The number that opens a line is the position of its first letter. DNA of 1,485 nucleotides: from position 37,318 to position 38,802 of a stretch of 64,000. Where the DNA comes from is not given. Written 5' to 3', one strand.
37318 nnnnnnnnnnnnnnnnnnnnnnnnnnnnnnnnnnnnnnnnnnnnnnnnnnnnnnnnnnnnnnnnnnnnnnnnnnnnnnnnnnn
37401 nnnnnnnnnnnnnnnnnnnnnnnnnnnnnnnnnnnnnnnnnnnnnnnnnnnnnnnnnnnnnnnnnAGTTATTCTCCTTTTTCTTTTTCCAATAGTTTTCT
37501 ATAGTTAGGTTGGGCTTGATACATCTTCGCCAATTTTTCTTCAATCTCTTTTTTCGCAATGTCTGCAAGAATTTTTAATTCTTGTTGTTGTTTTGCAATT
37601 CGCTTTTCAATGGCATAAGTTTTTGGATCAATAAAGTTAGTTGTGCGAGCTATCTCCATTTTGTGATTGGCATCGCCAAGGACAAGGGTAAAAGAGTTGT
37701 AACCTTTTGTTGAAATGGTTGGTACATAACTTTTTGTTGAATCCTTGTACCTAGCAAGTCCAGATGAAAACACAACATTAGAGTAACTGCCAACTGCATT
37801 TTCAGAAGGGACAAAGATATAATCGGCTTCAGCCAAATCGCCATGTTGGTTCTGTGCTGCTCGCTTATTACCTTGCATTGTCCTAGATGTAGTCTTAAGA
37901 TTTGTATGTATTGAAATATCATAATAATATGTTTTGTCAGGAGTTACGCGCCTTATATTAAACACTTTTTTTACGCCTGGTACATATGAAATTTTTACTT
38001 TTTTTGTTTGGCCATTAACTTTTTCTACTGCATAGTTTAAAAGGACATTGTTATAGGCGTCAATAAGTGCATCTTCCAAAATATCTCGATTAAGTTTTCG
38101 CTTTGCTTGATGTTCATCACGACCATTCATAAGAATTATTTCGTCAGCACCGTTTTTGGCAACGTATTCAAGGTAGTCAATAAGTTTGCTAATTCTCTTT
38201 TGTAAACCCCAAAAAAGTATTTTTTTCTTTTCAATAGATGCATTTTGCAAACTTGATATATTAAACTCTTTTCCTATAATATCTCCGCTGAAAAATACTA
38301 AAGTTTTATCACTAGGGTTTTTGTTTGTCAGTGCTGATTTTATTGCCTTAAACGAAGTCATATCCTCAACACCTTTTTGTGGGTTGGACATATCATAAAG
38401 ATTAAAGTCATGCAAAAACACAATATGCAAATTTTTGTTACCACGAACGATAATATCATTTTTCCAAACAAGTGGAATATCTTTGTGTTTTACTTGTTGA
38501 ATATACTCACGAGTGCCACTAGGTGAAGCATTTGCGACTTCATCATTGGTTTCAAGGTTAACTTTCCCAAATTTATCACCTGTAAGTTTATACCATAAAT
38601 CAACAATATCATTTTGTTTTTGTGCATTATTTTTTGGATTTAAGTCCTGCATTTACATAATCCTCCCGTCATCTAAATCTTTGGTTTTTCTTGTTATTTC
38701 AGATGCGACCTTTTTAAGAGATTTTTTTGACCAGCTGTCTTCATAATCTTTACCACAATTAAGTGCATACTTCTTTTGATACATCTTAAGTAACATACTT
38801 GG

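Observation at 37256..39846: Orphan three-gene operon: metallophosphoesterase + degenerate MPE-like paralog + zinc-ribbon peptide, between trpS and a tRNA cluster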

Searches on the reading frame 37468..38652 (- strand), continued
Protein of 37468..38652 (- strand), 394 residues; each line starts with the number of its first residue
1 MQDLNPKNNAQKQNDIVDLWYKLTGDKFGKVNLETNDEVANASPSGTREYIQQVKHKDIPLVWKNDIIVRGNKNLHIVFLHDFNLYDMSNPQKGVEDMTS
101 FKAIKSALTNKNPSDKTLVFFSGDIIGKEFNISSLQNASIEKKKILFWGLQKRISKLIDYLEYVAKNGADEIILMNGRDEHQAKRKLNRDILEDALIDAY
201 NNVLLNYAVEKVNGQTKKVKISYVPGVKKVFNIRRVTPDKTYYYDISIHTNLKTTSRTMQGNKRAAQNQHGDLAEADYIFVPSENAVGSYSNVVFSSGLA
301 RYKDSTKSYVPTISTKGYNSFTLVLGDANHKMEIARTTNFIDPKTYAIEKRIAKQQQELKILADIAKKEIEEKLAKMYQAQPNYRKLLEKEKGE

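Call 51: find_encoding_contigs(protein=P0092, flank=10000, max_places=3)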
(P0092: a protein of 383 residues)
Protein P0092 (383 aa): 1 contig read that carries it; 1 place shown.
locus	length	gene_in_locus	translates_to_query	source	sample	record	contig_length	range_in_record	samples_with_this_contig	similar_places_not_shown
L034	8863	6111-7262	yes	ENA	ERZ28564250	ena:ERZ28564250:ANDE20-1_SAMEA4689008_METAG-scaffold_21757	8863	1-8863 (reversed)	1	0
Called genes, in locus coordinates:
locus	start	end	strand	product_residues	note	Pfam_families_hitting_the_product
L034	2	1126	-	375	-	?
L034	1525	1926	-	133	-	-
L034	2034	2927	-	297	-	PF03629:SASA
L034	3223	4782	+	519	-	-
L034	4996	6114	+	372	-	PF00149:Metallophos (weak)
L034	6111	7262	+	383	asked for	-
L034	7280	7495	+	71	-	PF12773:DZR (weak), PF13240:Zn_Ribbon_1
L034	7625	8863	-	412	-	?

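Call 52: find_encoding_contigs(protein=P0088, flank=10000, max_places=3)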
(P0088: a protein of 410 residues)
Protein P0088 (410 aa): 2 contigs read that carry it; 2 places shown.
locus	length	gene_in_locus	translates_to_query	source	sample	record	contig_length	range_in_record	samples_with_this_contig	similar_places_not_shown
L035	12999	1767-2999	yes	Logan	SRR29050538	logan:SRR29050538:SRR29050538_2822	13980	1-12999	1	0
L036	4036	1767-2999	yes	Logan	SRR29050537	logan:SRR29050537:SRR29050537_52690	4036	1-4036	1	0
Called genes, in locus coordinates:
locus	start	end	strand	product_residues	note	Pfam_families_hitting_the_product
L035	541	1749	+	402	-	-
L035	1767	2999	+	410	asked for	-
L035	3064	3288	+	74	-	-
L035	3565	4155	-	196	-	PF01381:HTH_3, PF13443:HTH_26 (weak), PF13560:HTH_31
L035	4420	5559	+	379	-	PF13439:Glyco_transf_4, PF13579:Glyco_trans_4_4, PF00534:Glycos_transf_1, PF13692:Glyco_trans_1_4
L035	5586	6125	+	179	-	PF18927:CrtO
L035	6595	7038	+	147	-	-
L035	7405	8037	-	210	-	PF18573:BclA_C (weak)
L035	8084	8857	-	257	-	-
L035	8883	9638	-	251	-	-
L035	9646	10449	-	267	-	-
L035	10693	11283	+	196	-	-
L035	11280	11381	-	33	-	-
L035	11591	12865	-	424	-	PF00165:HTH_AraC (faint), PF12833:HTH_18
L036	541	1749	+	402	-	-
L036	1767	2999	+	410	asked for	-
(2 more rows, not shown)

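Call 54: search_solved_structures(query=A2, max_evalue=10, show_alignments=2)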
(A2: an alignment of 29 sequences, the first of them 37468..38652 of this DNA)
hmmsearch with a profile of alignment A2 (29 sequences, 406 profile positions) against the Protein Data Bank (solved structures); distinct sequences matched with E-value up to 10: 3.
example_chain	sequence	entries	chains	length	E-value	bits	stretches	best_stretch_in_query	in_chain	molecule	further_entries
7cs2_A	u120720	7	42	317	0.042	16.1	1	6-42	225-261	Pinoresinol-lariciresinol reductase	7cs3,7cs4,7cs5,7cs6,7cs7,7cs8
7cs9_B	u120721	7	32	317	0.16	14.1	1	5-42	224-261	Pinoresinol reductase 1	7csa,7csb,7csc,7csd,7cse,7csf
7zvo_A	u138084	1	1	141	1.2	11.3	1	85-136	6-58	Beta-galactosidase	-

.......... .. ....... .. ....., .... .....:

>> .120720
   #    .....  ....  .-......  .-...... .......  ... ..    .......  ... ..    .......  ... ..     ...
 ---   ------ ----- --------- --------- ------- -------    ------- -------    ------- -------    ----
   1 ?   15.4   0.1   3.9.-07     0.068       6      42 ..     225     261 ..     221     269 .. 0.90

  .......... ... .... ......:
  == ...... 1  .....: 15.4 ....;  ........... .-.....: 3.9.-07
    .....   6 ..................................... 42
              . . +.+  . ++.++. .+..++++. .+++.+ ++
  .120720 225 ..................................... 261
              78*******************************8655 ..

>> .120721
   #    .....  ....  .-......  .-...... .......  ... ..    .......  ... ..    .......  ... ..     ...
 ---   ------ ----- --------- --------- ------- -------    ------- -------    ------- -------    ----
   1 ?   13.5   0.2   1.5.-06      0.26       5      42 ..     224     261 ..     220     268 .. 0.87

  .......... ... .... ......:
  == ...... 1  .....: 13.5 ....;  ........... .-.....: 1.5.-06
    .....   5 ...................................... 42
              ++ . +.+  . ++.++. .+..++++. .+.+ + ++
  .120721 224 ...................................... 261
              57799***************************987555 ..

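Call 67: find_encoding_contigs(protein=P0077, flank=6000, max_places=3)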
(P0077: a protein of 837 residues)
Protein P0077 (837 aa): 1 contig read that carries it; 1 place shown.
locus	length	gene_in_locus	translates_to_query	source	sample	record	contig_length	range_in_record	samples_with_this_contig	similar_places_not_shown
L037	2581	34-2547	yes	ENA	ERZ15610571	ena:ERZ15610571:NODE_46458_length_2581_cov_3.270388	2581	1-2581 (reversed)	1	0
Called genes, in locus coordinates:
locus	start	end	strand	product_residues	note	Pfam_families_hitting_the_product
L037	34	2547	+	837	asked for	-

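Call 77: find_encoding_contigs(protein=P0012, flank=1000, max_places=3)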
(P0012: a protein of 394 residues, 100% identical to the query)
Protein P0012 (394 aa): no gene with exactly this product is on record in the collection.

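Call 82: search_protein_families(library=pfam, proteins=[L031:115-1362:+, L034:4996-6114:+, L035:541-1749:+, L029:2922-3617:+], max_evalue=0.1)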
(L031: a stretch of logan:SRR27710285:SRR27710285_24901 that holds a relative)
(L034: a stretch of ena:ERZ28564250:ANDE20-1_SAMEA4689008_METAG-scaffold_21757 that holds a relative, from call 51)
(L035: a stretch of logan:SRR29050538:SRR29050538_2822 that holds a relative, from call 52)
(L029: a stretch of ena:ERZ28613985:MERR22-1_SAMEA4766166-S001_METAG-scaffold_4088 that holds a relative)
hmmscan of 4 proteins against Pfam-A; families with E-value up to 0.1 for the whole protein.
L031:115-1362:+ (415 aa): 0 families

L034:4996-6114:+ (372 aa): 3 families
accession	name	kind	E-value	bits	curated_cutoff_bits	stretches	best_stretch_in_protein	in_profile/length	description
PF00149.33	Metallophos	-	1.2e-07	32.9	21.5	1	59-233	8-190/191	Calcineurin-like phosphoesterase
PF12850.12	Metallophos_2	-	0.0076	16.7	27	1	60-234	9-119/154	Calcineurin-like phosphoesterase superfamily domain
PF01493.24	GXGXG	-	0.072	13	32.5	0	208-285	17-94/190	GXGXG motif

L035:541-1749:+ (402 aa): 0 families

L029:2922-3617:+ (231 aa): 5 families
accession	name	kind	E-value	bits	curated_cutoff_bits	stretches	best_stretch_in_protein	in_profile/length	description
PF00149.33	Metallophos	-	1.9e-15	58.2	21.5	1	3-177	3-161/191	Calcineurin-like phosphoesterase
PF06874.16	FBPase_2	-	0.0016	17.3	27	1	10-67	166-223/639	Firmicute fructose-1,6-bisphosphatase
PF12850.12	Metallophos_2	-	0.0046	17.4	27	1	1-75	1-67/154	Calcineurin-like phosphoesterase superfamily domain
PF14582.11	Metallophos_3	-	0.018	14.8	28.2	1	6-79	11-85/259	Metallophosphoesterase, calcineurin superfamily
PF06573.16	Churchill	-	0.026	15.3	25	0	30-70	38-78/112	Churchill protein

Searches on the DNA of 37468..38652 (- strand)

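Call 45: search_rna_families(sources=[L001, L003, L006, L022, L026, L013, L016, L028], threshold=gathering)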
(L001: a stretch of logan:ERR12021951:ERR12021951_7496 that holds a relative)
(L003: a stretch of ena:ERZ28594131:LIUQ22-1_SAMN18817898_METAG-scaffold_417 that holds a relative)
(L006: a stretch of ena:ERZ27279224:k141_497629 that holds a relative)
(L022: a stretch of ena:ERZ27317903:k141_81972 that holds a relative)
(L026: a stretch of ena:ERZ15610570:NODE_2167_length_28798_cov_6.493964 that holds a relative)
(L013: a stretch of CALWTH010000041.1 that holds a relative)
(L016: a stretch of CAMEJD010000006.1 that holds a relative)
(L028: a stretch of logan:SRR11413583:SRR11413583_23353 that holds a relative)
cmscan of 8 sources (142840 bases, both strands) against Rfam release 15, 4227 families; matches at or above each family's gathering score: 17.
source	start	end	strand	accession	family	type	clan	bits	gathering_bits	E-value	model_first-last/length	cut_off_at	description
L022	6303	9242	+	RF02541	LSU_rRNA_bacteria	Gene; rRNA;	CL00112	2774.4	50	0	1-2925/2925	no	Bacterial large subunit ribosomal RNA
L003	1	1512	+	RF02541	LSU_rRNA_bacteria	Gene; rRNA;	CL00112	1461.3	50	0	1413-2925/2925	5'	Bacterial large subunit ribosomal RNA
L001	16581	17184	+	RF01071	OLE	Gene;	-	384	50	6e-109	1-616/616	no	Ornate Large Extremophilic RNA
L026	4684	4756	-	RF00005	tRNA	Gene; tRNA;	CL00001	74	29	5.5e-14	1-71/71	no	tRNA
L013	6280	6352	-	RF00005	tRNA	Gene; tRNA;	CL00001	70.9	29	4e-13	1-71/71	no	tRNA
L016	1831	1903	-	RF00005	tRNA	Gene; tRNA;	CL00001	69.2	29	1.1e-12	1-71/71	no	tRNA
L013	6361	6432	-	RF00005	tRNA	Gene; tRNA;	CL00001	67.8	29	2.7e-12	1-71/71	no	tRNA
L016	2023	2094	-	RF00005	tRNA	Gene; tRNA;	CL00001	67.8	29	2.7e-12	1-71/71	no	tRNA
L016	2436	2507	-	RF00005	tRNA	Gene; tRNA;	CL00001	67.4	29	3.7e-12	1-71/71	no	tRNA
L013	6523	6594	-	RF00005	tRNA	Gene; tRNA;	CL00001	65.8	29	1e-11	1-71/71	no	tRNA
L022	9346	9461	+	RF00001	5S_rRNA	Gene; rRNA;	CL00113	65.7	38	3e-11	1-120/120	no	5S ribosomal RNA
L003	1673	1788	+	RF00001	5S_rRNA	Gene; rRNA;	CL00113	65.2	38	4.1e-11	1-120/120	no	5S ribosomal RNA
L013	5266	5345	+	RF00005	tRNA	Gene; tRNA;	CL00001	57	29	2.7e-09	1-71/71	no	tRNA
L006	4470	4549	-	RF00005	tRNA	Gene; tRNA;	CL00001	56.3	29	4.2e-09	1-71/71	no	tRNA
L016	2571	2650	-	RF00005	tRNA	Gene; tRNA;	CL00001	56.3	29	4.2e-09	1-71/71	no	tRNA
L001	8495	8583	+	RF00005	tRNA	Gene; tRNA;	CL00001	53.8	29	2e-08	1-71/71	no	tRNA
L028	1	90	+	RF00001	5S_rRNA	Gene; rRNA;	CL00113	39.5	38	0.00027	28-120/120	5'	5S ribosomal RNA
